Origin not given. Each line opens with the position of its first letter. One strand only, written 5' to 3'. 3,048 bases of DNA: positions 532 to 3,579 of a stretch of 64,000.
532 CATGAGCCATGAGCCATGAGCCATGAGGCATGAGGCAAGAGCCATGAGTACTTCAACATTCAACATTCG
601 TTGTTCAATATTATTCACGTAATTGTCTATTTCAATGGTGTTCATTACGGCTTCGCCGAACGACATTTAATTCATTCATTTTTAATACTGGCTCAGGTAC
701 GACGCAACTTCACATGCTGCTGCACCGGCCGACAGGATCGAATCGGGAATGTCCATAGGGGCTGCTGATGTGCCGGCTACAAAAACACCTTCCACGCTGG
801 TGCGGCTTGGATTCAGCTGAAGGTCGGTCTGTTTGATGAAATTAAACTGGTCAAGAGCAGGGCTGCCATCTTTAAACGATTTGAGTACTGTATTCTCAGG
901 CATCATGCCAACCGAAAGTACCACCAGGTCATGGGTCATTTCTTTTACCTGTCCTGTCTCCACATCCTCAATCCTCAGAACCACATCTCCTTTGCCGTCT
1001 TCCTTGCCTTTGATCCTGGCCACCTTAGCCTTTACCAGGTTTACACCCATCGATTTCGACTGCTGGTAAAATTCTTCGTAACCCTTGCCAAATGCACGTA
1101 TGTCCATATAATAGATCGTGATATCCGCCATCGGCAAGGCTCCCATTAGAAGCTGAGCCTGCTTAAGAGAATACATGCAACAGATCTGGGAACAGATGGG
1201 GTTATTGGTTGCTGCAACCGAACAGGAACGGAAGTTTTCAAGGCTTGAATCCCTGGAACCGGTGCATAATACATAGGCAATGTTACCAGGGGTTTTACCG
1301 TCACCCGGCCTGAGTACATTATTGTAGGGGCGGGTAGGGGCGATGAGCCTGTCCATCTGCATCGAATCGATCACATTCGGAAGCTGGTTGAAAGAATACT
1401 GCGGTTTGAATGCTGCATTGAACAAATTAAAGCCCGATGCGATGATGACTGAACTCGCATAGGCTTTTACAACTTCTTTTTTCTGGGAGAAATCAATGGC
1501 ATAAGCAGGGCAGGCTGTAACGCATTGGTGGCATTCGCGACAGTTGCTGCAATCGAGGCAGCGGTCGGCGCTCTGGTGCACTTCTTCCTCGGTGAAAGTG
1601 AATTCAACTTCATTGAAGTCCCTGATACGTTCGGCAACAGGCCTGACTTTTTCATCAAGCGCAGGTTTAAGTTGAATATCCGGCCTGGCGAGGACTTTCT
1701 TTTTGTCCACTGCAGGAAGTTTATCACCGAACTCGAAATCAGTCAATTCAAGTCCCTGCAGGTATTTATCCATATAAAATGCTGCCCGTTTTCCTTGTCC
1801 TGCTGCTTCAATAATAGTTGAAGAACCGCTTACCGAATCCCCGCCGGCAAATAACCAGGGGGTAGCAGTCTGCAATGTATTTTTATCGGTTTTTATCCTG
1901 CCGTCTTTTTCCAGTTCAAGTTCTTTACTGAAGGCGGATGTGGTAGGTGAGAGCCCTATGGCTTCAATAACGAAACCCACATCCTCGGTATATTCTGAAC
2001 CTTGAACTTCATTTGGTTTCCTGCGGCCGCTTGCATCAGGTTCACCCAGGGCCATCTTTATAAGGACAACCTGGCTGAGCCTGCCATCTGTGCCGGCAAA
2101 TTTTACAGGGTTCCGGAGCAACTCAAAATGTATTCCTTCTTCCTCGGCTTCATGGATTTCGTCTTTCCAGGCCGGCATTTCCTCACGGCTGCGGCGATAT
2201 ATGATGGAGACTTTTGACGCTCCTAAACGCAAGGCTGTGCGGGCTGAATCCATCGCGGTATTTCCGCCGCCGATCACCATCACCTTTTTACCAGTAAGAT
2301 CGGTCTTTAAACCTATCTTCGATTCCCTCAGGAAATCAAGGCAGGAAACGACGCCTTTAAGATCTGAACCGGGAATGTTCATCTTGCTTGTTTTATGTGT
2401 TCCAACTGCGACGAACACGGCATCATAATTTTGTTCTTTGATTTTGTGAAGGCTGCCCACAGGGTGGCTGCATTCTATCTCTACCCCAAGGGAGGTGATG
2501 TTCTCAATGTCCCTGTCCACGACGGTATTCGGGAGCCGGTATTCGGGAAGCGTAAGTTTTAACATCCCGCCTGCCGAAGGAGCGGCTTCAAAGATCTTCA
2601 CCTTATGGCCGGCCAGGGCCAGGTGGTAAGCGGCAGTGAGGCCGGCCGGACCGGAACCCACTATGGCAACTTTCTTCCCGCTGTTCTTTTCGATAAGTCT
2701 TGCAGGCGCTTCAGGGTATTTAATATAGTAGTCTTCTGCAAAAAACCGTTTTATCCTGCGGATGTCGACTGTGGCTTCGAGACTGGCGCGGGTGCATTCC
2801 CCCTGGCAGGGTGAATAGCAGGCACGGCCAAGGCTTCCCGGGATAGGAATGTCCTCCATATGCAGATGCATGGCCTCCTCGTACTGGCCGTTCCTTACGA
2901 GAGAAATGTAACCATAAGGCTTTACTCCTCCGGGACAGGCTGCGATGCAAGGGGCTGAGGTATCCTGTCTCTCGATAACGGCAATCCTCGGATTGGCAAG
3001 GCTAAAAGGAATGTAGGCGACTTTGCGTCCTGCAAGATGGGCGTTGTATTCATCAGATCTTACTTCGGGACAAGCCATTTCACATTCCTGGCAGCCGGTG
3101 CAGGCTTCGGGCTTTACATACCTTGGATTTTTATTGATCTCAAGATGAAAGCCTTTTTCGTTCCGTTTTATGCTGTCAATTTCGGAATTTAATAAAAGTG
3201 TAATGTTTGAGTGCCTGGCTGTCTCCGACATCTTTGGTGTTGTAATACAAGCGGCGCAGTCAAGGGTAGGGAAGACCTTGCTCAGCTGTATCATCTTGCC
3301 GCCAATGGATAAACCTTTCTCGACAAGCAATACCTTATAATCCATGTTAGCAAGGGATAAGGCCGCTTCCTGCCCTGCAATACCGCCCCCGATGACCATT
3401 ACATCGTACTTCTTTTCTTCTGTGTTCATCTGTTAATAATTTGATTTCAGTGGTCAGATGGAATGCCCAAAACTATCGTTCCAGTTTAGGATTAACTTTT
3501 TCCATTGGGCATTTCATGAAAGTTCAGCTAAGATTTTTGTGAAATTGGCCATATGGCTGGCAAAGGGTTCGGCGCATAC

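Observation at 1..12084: FNR-associated island combining Hdr-like flavoproteins with a complete set of sulfur-carrier proteins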

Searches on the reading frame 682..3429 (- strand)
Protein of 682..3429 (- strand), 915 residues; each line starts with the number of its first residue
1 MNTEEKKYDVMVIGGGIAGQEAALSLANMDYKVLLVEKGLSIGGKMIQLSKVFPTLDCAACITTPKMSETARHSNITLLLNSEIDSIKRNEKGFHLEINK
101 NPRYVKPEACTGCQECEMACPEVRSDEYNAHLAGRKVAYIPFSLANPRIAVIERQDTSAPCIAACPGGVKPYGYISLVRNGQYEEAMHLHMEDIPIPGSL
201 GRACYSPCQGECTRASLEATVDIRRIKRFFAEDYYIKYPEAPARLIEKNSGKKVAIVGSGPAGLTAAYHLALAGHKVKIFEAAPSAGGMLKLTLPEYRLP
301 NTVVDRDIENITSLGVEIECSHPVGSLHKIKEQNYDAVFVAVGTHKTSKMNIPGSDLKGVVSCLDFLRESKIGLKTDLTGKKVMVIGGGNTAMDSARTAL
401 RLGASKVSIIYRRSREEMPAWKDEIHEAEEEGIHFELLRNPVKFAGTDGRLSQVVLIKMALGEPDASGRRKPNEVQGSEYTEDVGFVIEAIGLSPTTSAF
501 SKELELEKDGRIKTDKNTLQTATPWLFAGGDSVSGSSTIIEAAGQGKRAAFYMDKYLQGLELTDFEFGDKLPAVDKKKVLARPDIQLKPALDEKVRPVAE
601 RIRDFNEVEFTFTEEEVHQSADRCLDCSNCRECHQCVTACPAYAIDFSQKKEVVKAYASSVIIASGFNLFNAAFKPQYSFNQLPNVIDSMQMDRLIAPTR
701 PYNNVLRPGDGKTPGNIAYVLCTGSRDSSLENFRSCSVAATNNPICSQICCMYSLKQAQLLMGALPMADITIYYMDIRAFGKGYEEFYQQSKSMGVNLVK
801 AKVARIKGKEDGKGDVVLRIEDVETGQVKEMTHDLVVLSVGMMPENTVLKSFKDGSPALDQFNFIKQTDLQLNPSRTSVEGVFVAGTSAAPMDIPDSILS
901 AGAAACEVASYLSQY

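Call 6: search_protein_families(library=pfam, proteins=[window:682-3429:-], max_evalue=0.01)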
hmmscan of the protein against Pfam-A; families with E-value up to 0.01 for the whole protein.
window:682-3429:- (915 aa): 30 families (the best 25 are shown)
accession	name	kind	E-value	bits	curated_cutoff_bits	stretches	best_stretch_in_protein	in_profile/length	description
PF07992.20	Pyr_redox_2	-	2e-50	172.3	26.1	3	252-546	1-291/291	Pyridine nucleotide-disulphide oxidoreductase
PF13738.12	Pyr_redox_3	-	5.5e-20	72.2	30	2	336-530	126-305/305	Pyridine nucleotide-disulphide oxidoreductase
PF12831.13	FAD_oxidored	-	6.6e-17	62.3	27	2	9-46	1-38/416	FAD dependent oxidoreductase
PF13450.12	NAD_binding_8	-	2.6e-16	60.1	21.9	2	256-290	1-35/68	NAD(P)-binding Rossmann-like domain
PF14691.11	Fer4_20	-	5.7e-15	55.6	25.8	2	158-233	29-107/113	Dihydroprymidine dehydrogenase domain II, 4Fe-4S cluster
PF00070.33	Pyr_redox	-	4.2e-13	50.1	22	1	382-456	1-79/82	Pyridine nucleotide-disulphide oxidoreductase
PF01266.30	DAO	-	1e-12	48.7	27.9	2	253-287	1-35/353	FAD dependent oxidoreductase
PF01134.28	GIDA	-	1.2e-12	48.1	22.1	1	9-38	1-30/391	Glucose inhibited division protein A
PF01946.23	Thi4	-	1.7e-12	47.6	26.2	2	252-289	18-56/235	Thi4 family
PF00890.30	FAD_binding_2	-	7.6e-11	42.3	20.4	2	254-288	2-36/414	FAD binding domain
PF03486.20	HI0933_like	-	2.6e-10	40.6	50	2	253-291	2-40/244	HI0933-like protein Rossmann domain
PF01262.27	AlaDh_PNT_C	-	7.2e-10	39.1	23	0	9-38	30-59/214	Alanine dehydrogenase/PNT, C-terminal domain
PF13241.12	NAD_binding_7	-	4.3e-09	37.3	22.1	1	377-426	4-49/104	Putative NAD(P)-binding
PF01593.30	Amino_oxidase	-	1.7e-07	31.4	19.8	1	262-288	2-28/443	Flavin containing amine oxidoreductase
PF01488.26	Shikimate_DH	-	3.8e-06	27.5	24.3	0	377-433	9-64/138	Shikimate / quinate 5-dehydrogenase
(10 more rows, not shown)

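Call 8: search_protein_families(library=ncbifam, proteins=[window:682-3429:-], max_evalue=0.001)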
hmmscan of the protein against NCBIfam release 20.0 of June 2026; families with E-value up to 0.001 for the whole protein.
window:682-3429:- (915 aa): 145 families (the best 25 are shown)
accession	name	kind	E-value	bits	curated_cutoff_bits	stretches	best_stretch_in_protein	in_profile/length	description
NF009410.0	PRK12771.1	subfamily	1.4e-146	489.4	516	1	154-652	43-536/566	NAD(P)-binding protein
NF009454.0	PRK12814.1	equivalog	2.2e-131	439.4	916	1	154-642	97-586/657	putative NADPH-dependent glutamate synthase small subunit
NF040770.1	hetero_SS_HdrA2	exception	4.7e-124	415.2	1100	3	624-912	284-560/777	CoB-CoM heterodisulfide reductase HdrA2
NF009414.0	PRK12778.1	equivalog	3.4e-119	399.2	1103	2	159-558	337-750/752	bifunctional dihydroorotate dehydrogenase B NAD binding subunit/NADPH-dependent glutamate synthase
TIGR03315.1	Se_ygfK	equivalog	2.2e-102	343.2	835.3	1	159-644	445-901/1012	putative selenate reductase subunit YgfK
TIGR01316.1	gltA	equivalog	4.4e-98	329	471.75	2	155-557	32-449/449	NADPH-dependent glutamate synthase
NF041778.1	hetero_SS_HdrA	equivalog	2e-92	310.3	1400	2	620-913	291-571/771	ferredoxin:CoB-CoM heterodisulfide reductase subunit HdrA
NF041891.1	hdrA_Methbact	equivalog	1.8e-91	307.5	1300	2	624-912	281-556/762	ferredoxin:CoB-CoM heterodisulfide reductase subunit HdrA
TIGR01318.1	gltD_gamma_fam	subfamily_domain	1.6e-87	294.1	482.95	1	160-557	49-465/467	glutamate synthase, small subunit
NF010590.0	PRK13984.1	equivalog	4.1e-84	282.8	946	1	159-558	196-607/611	putative oxidoreductase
NF009415.0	PRK12779.1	equivalog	9.3e-80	268.7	1519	1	163-553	212-622/944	putative bifunctional glutamate synthase subunit beta/2-polyprenylphenol hydroxylase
NF009409.0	PRK12770.1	subfamily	2.6e-79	266.9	343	1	247-559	14-352/360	putative glutamate synthase subunit beta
NF009408.0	PRK12769.1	equivalog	4.3e-79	266.3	1003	2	174-558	249-652/659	formate-dependent uric acid utilization protein AegA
NF009413.0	PRK12775.1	equivalog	1.1e-75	255.1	1895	1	158-558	338-755/1006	putative trifunctional 2-polyprenylphenol hydroxylase/glutamate synthase subunit beta/ferritin domain-containing protein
TIGR01317.1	GOGAT_sm_gam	subfamily_domain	1.6e-66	225.1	447.7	2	173-559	66-480/485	glutamate synthase small subunit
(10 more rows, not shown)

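Call 10: find_encoding_contigs(protein=window:682-3429:-, flank=10000, max_places=6)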
Protein window:682-3429:- (915 aa): 18 contigs read that carry it; 4 places shown.
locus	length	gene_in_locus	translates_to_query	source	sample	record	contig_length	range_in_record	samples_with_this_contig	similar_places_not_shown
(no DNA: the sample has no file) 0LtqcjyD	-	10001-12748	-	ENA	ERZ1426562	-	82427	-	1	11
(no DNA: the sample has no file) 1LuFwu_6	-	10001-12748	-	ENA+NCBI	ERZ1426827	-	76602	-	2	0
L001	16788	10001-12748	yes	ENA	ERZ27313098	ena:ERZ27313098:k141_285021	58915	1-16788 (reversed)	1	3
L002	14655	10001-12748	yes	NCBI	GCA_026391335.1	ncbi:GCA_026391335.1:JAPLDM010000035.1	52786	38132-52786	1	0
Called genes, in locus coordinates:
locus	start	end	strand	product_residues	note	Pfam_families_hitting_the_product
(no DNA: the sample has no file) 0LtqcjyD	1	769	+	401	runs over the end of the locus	PF02547:Queuosine_synth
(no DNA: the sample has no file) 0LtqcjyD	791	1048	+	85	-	PF02416:TatA_B_E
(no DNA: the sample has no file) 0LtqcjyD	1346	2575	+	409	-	PF07992:Pyr_redox_2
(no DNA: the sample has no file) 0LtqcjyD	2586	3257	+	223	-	-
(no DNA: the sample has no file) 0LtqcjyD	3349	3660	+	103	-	PF04358:DsrC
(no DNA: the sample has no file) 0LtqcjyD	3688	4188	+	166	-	PF02635:DsrE (faint), PF13686:DrsE_2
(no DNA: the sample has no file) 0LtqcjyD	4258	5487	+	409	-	PF19519:DUF6051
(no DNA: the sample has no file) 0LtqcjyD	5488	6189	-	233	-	PF00027:cNMP_binding, PF13545:HTH_Crp_2, PF00325:Crp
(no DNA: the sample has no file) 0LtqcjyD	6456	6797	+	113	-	-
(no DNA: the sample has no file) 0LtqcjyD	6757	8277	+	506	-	PF00266:Aminotran_5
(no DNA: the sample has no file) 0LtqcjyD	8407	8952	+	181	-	PF02635:DsrE (faint), PF13686:DrsE_2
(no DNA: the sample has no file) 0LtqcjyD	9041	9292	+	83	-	PF01206:TusA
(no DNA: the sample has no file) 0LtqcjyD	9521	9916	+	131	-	PF02662:FlpD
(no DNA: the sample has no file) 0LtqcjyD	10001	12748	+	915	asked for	PF01134:GIDA (weak), PF07992:Pyr_redox_2 (weak), PF12831:FAD_oxidored, PF14691:Fer4_20, PF01266:DAO (weak), PF07992:Pyr_redox_2, PF13450:NAD_binding_8, PF13738:Pyr_redox_3, +11 more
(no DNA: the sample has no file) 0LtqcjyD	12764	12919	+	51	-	-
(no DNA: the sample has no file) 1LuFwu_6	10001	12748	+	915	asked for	PF01134:GIDA (weak), PF07992:Pyr_redox_2 (weak), PF12831:FAD_oxidored, PF14691:Fer4_20, PF01266:DAO (weak), PF07992:Pyr_redox_2, PF13450:NAD_binding_8, PF13738:Pyr_redox_3, +11 more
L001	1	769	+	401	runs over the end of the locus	PF02547:Queuosine_synth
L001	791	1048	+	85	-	PF02416:TatA_B_E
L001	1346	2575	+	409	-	PF07992:Pyr_redox_2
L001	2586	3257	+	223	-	-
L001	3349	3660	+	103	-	PF04358:DsrC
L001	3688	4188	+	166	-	PF02635:DsrE (faint), PF13686:DrsE_2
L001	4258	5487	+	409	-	PF19519:DUF6051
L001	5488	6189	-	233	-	PF00027:cNMP_binding, PF13545:HTH_Crp_2, PF00325:Crp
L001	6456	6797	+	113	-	-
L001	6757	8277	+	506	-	PF00266:Aminotran_5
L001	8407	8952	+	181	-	PF13686:DrsE_2, PF02635:DsrE (faint)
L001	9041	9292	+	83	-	PF01206:TusA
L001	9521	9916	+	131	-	PF02662:FlpD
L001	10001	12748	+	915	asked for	PF01134:GIDA (weak), PF07992:Pyr_redox_2 (weak), PF12831:FAD_oxidored, PF14691:Fer4_20, PF01266:DAO (weak), PF07992:Pyr_redox_2, PF13450:NAD_binding_8, PF13738:Pyr_redox_3, +11 more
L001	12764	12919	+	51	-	-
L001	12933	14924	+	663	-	PF01266:DAO (faint), PF00890:FAD_binding_2, PF01134:GIDA (faint), PF03486:HI0933_like (faint), PF07992:Pyr_redox_2, PF12831:FAD_oxidored, PF13450:NAD_binding_8 (weak), PF14697:Fer4_21, +5 more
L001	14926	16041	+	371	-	PF12838:Fer4_7 (faint), PF13484:Fer4_16 (faint), PF25160:LdpA_Fe-S-bd (faint), PF13183:Fer4_8, PF13187:Fer4_9 (weak), PF13237:Fer4_10 (faint)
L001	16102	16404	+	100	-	PF21956:DUF6922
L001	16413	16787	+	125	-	?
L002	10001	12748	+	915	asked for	PF01134:GIDA (weak), PF07992:Pyr_redox_2 (weak), PF12831:FAD_oxidored, PF14691:Fer4_20, PF01266:DAO (weak), PF07992:Pyr_redox_2, PF13450:NAD_binding_8, PF13738:Pyr_redox_3, +11 more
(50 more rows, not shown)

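Call 24: find_homologous_proteins(query=window:682-3429:-, max_evalue=1e-20)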
Query window:682-3429:- (915 aa): 7999 proteins with E <= 1e-20 among 8000 candidates; the best 120 are listed.
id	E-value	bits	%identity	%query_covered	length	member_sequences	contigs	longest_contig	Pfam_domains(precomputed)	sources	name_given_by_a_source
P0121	0.0e+0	2073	99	100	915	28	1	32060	PF13241.13,PF13450.13,PF07992.21,PF00070.34,PF03486.21,PF12838.13,PF01134.29,PF01494.26,PF12831.14,PF01946.24,PF01266.31,PF01593.31,PF14691.12,PF00890.31,PF02826.26,PF13738.13,PF01262.28,PF01488.27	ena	-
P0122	0.0e+0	1976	95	99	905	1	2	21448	PF13241.13,PF13450.13,PF07992.21,PF00070.34,PF03486.21,PF12838.13,PF01134.29,PF12831.14,PF01946.24,PF01266.31,PF01593.31,PF14691.12,PF00890.31,PF13738.13,PF01262.28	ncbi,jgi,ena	-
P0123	0.0e+0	1905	91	100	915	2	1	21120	PF13241.13,PF13450.13,PF07992.21,PF00070.34,PF03486.21,PF01134.29,PF01494.26,PF12831.14,PF01946.24,PF01266.31,PF14691.12,PF00890.31,PF13738.13,PF01262.28,PF01488.27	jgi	jgi:heterodisulfide reductase subunit A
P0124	0.0e+0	1859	88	100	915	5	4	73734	PF13241.13,PF13450.13,PF07992.21,PF00070.34,PF03486.21,PF01134.29,PF01494.26,PF12831.14,PF01946.24,PF01266.31,PF01593.31,PF14691.12,PF00890.31,PF13738.13,PF01262.28,PF01488.27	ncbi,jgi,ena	-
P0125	0.0e+0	1855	87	100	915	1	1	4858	PF13241.13,PF13450.13,PF07992.21,PF00070.34,PF03486.21,PF01134.29,PF12831.14,PF01946.24,PF01266.31,PF01593.31,PF14691.12,PF00890.31,PF13738.13,PF01262.28,PF01488.27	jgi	jgi:heterodisulfide reductase subunit A-like polyferredoxin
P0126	0.0e+0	1829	86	100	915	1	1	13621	PF13241.13,PF13450.13,PF07992.21,PF00070.34,PF03486.21,PF01134.29,PF01494.26,PF12831.14,PF01946.24,PF01266.31,PF01593.31,PF14691.12,PF00890.31,PF02826.26,PF13738.13,PF01262.28,PF03807.24,PF01488.27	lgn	-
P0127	0.0e+0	1822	86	100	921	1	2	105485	PF13241.13,PF13450.13,PF07992.21,PF00070.34,PF03486.21,PF01134.29,PF01494.26,PF12831.14,PF01946.24,PF01266.31,PF01593.31,PF14691.12,PF00890.31,PF02826.26,PF13738.13,PF01262.28,PF01488.27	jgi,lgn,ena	-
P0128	0.0e+0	1812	85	100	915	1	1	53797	PF13241.13,PF13450.13,PF07992.21,PF00070.34,PF03486.21,PF12838.13,PF01134.29,PF01494.26,PF12831.14,PF01946.24,PF01266.31,PF01593.31,PF14691.12,PF00890.31,PF13738.13,PF01262.28,PF01488.27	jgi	jgi:heterodisulfide reductase subunit A-like polyferredoxin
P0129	0.0e+0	1797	85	100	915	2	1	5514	PF13241.13,PF13450.13,PF07992.21,PF00070.34,PF03486.21,PF12838.13,PF01134.29,PF12831.14,PF01946.24,PF01266.31,PF14691.12,PF00890.31,PF13738.13,PF01262.28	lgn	-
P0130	0.0e+0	1786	84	100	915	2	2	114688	PF13241.13,PF13450.13,PF07992.21,PF00070.34,PF03486.21,PF01134.29,PF12831.14,PF01946.24,PF01266.31,PF14691.12,PF00890.31,PF13738.13,PF01262.28,PF01488.27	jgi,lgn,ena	-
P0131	0.0e+0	1786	84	100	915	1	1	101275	PF13241.13,PF13450.13,PF07992.21,PF00070.34,PF03486.21,PF01134.29,PF01494.26,PF12831.14,PF01946.24,PF01266.31,PF14691.12,PF00890.31,PF13738.13,PF01262.28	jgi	jgi:heterodisulfide reductase subunit A-like polyferredoxin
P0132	0.0e+0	1785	85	100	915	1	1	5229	PF13241.13,PF13450.13,PF07992.21,PF00070.34,PF03486.21,PF01134.29,PF01494.26,PF12831.14,PF01946.24,PF01266.31,PF14691.12,PF00890.31,PF13738.13,PF01262.28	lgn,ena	-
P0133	0.0e+0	1770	83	100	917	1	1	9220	PF13241.13,PF13450.13,PF07992.21,PF00070.34,PF03486.21,PF13484.12,PF12838.13,PF01134.29,PF01494.26,PF12831.14,PF01946.24,PF01266.31,PF01593.31,PF14691.12,PF00890.31,PF13738.13,PF01262.28,PF01488.27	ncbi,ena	-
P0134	0.0e+0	1762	83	100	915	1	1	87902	PF13241.13,PF13450.13,PF07992.21,PF00070.34,PF03486.21,PF01134.29,PF12831.14,PF01946.24,PF01266.31,PF14691.12,PF00890.31,PF02826.26,PF13738.13,PF01262.28,PF01488.27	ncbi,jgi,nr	ncbi:MAG: FAD-dependent oxidoreductase [Bacteroidales bacterium]|jgi:heterodisulfide reductase subun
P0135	0.0e+0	1749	84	100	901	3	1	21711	PF13241.13,PF13450.13,PF07992.21,PF00070.34,PF03486.21,PF12838.13,PF01134.29,PF01494.26,PF12831.14,PF01946.24,PF01266.31,PF01593.31,PF14691.12,PF00890.31,PF13738.13,PF01262.28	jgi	jgi:heterodisulfide reductase subunit A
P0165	0.0e+0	1579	74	100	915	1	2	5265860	PF13241.13,PF13450.13,PF07992.21,PF00070.34,PF03486.21,PF01134.29,PF01494.26,PF12831.14,PF01946.24,PF01266.31,PF14691.12,PF00890.31,PF13738.13,PF01262.28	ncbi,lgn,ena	-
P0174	0.0e+0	1565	74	100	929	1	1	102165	PF13241.13,PF13450.13,PF07992.21,PF00070.34,PF03486.21,PF12838.13,PF01134.29,PF01494.26,PF12831.14,PF01946.24,PF01266.31,PF14691.12,PF00890.31,PF13738.13,PF01262.28,PF13187.12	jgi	jgi:heterodisulfide reductase subunit A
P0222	0.0e+0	1487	70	100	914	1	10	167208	PF13241.13,PF13450.13,PF07992.21,PF00070.34,PF03486.21,PF01134.29,PF12831.14,PF01946.24,PF01266.31,PF01593.31,PF14691.12,PF00890.31,PF13738.13,PF01262.28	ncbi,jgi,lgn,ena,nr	ncbi:MAG: glutamate synthase [Bacteroidetes bacterium GWC2_33_15]|nr:MAG: glutamate synthase [Bacter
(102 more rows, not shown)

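Call 25: find_encoding_contigs(protein=P0165, flank=10000, max_places=2)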
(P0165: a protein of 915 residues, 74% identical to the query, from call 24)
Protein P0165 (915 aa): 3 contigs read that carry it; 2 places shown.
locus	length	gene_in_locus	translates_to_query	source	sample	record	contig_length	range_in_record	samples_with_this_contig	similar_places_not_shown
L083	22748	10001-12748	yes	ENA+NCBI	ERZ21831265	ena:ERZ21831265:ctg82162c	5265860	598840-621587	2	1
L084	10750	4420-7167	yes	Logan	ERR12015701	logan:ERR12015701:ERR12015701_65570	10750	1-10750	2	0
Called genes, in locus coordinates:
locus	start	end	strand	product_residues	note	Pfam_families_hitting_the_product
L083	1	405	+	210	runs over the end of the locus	PF01693:Cauli_VI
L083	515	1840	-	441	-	-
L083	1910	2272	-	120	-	PF08378:NERD (weak), PF02021:UPF0102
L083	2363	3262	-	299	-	PF02016:Peptidase_S66, PF17676:Peptidase_S66C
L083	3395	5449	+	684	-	PF00133:tRNA-synt_1, PF09334:tRNA-synt_1g, PF19303:Anticodon_3, PF01588:tRNA_bind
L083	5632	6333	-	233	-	PF00027:cNMP_binding, PF13545:HTH_Crp_2, PF00325:Crp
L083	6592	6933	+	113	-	PF02579:Nitro_FeMo-Co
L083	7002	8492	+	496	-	PF00266:Aminotran_5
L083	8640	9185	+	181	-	PF13686:DrsE_2, PF02635:DsrE (faint)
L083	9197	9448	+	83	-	PF01206:TusA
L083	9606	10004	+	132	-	PF02662:FlpD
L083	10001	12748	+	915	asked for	PF01134:GIDA (weak), PF07992:Pyr_redox_2 (weak), PF12831:FAD_oxidored (weak), PF14691:Fer4_20, PF00890:FAD_binding_2 (weak), PF07992:Pyr_redox_2, PF13450:NAD_binding_8, PF13738:Pyr_redox_3, +8 more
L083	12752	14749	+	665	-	PF13450:NAD_binding_8 (faint), PF07992:Pyr_redox_2, PF13738:Pyr_redox_3 (weak), PF00890:FAD_binding_2 (weak), PF12831:FAD_oxidored, PF14697:Fer4_21, PF12838:Fer4_7 (weak), PF00037:Fer4 (weak), +4 more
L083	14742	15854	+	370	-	PF13484:Fer4_16 (faint), PF13183:Fer4_8, PF13187:Fer4_9, PF13237:Fer4_10 (weak), PF13534:Fer4_17 (weak)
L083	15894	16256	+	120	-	-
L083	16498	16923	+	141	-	PF00085:Thioredoxin, PF13098:Thioredoxin_2, PF13905:Thioredoxin_8 (faint)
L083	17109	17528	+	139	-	-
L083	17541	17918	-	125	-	PF01925:TauE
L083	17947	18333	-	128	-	PF03625:DUF302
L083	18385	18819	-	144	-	PF12760:Zn_ribbon_IS1595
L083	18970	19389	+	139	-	PF02566:OsmC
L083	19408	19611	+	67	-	PF11127:YgaP-like_TM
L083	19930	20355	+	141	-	PF27309:MJ0753_N (faint)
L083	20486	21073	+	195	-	PF04542:Sigma70_r2, PF08281:Sigma70_r4_2, PF04545:Sigma70_r4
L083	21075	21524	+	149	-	-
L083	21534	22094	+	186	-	PF13801:Metal_resist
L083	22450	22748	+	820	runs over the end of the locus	PF02861:Clp_N, PF13191:AAA_16, PF00004:AAA, PF17871:AAA_lid_9, PF00004:AAA (weak), PF07724:AAA_2, PF07728:AAA_5, PF10431:ClpB_D2-small, +7 more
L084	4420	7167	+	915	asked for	PF01134:GIDA (weak), PF07992:Pyr_redox_2 (weak), PF12831:FAD_oxidored (weak), PF14691:Fer4_20, PF00890:FAD_binding_2 (weak), PF07992:Pyr_redox_2, PF13450:NAD_binding_8, PF13738:Pyr_redox_3, +8 more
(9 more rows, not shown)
